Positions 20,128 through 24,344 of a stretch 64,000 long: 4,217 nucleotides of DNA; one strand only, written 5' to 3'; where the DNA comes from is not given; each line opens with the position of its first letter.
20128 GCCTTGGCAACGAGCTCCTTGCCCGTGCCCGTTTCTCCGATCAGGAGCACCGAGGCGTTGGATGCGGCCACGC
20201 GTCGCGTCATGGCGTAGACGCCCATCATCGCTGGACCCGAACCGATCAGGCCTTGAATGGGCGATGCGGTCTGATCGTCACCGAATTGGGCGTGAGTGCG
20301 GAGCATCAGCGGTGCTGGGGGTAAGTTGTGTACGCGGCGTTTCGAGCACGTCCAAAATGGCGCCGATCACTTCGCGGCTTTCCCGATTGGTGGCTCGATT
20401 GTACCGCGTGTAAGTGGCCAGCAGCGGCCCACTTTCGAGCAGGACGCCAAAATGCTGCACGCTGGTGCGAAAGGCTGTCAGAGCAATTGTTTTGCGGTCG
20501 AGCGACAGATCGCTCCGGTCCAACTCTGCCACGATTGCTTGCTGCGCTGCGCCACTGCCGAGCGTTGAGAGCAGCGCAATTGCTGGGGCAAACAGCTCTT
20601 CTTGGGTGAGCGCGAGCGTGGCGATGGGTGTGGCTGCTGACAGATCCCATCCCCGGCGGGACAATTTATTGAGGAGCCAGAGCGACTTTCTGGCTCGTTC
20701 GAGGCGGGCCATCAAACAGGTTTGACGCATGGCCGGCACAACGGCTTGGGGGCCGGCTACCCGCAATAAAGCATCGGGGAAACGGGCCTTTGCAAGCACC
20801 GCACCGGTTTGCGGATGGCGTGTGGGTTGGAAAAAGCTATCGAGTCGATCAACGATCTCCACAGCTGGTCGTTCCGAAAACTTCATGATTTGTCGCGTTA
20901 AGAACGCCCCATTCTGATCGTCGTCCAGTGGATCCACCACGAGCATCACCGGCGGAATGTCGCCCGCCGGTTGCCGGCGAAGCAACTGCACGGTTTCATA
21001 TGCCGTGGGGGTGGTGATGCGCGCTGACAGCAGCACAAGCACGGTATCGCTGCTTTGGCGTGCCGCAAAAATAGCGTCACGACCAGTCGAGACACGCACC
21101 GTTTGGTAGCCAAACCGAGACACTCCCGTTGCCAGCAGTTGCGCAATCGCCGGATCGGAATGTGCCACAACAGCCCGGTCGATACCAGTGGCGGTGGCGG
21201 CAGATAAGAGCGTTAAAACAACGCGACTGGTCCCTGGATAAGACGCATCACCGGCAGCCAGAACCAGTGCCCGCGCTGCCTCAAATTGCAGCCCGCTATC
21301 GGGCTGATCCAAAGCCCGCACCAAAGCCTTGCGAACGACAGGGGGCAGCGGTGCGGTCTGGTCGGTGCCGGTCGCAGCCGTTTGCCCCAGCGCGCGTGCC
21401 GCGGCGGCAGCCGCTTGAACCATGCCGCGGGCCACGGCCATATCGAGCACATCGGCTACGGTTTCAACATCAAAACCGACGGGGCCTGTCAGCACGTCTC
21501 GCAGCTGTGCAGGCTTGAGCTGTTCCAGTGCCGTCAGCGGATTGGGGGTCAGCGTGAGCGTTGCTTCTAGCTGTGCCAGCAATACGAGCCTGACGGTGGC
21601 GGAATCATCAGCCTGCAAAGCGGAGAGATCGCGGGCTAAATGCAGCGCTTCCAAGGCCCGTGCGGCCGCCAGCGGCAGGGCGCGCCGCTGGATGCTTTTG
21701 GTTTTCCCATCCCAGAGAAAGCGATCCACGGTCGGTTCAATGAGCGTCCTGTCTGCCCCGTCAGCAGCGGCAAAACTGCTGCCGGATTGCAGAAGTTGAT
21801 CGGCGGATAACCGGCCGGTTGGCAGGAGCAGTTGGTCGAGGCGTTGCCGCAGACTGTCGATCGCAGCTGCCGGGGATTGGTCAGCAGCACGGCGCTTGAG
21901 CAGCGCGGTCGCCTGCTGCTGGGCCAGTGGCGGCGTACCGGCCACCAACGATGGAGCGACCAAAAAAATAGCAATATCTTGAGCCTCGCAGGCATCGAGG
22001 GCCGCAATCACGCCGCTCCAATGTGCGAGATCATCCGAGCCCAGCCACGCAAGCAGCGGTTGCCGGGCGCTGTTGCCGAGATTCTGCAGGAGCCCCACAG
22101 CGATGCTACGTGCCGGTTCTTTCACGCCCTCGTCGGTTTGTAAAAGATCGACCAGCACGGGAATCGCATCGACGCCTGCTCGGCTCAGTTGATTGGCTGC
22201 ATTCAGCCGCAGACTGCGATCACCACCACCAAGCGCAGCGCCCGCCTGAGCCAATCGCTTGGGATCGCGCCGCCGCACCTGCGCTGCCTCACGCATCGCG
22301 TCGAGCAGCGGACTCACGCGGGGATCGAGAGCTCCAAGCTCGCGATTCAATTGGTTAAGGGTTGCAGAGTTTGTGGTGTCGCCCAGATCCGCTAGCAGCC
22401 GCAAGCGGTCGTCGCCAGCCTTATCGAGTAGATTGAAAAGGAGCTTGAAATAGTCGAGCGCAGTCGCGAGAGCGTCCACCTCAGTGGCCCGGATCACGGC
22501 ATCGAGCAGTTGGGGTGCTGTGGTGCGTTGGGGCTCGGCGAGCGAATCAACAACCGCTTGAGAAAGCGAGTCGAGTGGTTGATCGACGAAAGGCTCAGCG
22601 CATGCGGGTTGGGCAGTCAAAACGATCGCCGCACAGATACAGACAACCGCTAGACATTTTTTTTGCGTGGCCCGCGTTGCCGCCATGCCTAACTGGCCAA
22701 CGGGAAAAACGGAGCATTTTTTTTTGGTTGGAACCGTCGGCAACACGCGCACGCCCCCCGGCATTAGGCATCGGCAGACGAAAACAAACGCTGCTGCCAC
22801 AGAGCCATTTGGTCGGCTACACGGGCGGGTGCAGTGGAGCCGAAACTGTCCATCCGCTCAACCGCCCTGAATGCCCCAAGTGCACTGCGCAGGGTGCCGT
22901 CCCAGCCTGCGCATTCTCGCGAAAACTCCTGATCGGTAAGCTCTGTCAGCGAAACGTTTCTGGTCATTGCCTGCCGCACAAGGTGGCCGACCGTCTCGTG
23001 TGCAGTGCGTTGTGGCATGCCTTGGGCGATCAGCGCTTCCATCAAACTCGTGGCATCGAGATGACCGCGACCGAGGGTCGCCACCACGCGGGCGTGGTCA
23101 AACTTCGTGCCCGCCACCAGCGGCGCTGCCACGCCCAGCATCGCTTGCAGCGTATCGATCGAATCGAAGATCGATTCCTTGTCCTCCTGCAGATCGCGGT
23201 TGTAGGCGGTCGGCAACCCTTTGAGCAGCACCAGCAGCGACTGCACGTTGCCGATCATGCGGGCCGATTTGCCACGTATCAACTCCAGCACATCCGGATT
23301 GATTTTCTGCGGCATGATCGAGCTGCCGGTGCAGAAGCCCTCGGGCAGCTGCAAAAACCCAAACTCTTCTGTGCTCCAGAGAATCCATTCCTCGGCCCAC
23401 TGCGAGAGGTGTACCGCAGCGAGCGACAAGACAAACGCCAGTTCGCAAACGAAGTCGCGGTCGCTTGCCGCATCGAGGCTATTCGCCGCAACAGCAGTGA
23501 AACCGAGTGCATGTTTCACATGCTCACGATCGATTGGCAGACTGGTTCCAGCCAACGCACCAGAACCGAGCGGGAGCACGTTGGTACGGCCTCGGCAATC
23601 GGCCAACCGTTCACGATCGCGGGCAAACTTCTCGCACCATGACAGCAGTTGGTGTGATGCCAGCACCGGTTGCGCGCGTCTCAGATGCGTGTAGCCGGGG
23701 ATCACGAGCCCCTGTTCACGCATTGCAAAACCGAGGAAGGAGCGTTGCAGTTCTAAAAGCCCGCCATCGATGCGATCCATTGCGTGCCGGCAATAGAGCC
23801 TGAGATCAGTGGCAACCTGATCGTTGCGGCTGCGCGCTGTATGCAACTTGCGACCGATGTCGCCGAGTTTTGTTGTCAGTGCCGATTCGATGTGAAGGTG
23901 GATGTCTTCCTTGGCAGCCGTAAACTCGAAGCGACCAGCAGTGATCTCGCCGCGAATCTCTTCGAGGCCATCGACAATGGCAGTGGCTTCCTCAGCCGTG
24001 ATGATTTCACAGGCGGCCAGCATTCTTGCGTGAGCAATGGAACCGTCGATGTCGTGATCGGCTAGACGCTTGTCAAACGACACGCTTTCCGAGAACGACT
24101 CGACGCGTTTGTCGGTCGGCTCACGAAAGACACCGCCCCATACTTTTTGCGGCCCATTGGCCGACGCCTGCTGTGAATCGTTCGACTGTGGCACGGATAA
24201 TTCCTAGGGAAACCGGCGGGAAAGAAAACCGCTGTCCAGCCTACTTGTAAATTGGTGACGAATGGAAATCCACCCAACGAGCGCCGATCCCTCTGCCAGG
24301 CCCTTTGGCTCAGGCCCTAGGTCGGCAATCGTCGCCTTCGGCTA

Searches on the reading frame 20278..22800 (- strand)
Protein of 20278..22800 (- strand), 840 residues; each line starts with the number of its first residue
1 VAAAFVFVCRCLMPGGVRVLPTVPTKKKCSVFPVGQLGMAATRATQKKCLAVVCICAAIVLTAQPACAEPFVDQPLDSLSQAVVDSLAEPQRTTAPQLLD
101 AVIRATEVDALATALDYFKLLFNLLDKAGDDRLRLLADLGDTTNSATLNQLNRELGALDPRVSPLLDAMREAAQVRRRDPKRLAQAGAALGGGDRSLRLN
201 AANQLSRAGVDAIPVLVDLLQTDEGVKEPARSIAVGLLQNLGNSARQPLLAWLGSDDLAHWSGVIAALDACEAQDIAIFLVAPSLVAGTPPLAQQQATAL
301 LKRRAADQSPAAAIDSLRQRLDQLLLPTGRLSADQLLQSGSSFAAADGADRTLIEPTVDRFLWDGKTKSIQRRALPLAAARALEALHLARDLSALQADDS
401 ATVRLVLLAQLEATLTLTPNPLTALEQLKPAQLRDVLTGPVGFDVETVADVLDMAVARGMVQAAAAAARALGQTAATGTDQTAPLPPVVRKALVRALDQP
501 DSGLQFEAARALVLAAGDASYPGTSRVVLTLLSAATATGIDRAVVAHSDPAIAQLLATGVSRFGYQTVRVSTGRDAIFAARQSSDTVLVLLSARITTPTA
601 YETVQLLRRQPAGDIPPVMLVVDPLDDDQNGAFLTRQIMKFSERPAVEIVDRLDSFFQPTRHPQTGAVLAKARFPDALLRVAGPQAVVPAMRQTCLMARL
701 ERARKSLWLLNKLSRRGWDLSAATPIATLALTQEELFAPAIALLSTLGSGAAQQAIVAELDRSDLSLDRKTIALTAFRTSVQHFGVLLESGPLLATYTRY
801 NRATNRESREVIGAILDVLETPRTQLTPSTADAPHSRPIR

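Call 10: search_protein_families(library=pfam, proteins=[window:20278-22800:-], max_evalue=0.01)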
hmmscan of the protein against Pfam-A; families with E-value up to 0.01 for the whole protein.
window:20278-22800:- (840 aa): 1 family
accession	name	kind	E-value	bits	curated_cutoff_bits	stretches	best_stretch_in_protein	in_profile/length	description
PF00514.29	Arm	-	0.00021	21.7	20.6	0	492-512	16-36/41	Armadillo/beta-catenin-like repeat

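Call 47: search_protein_families(library=ncbifam, proteins=[window:20278-22800:-], max_evalue=0.01)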
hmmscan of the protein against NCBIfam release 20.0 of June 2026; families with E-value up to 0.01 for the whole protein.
window:20278-22800:- (840 aa): 1 family
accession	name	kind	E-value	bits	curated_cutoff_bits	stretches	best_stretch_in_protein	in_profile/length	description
NF045944.1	ResRegRpaBCyano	equivalog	0.0014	18.1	330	1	545-621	2-75/229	response regulator transcription factor RpaB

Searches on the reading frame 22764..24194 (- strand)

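Call 10: search_protein_families(library=pfam, proteins=[window:22764-24194:-], max_evalue=0.01)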
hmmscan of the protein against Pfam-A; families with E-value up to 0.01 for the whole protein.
window:22764-24194:- (476 aa): 2 families
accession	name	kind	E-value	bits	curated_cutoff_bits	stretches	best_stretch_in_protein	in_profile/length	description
PF00206.25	Lyase_1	-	4.3e-71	240.3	27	1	22-315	2-312/312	Lyase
PF14698.11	ASL_C2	-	1.3e-12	48.4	27.3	1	379-439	2-62/69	Argininosuccinate lyase C-terminal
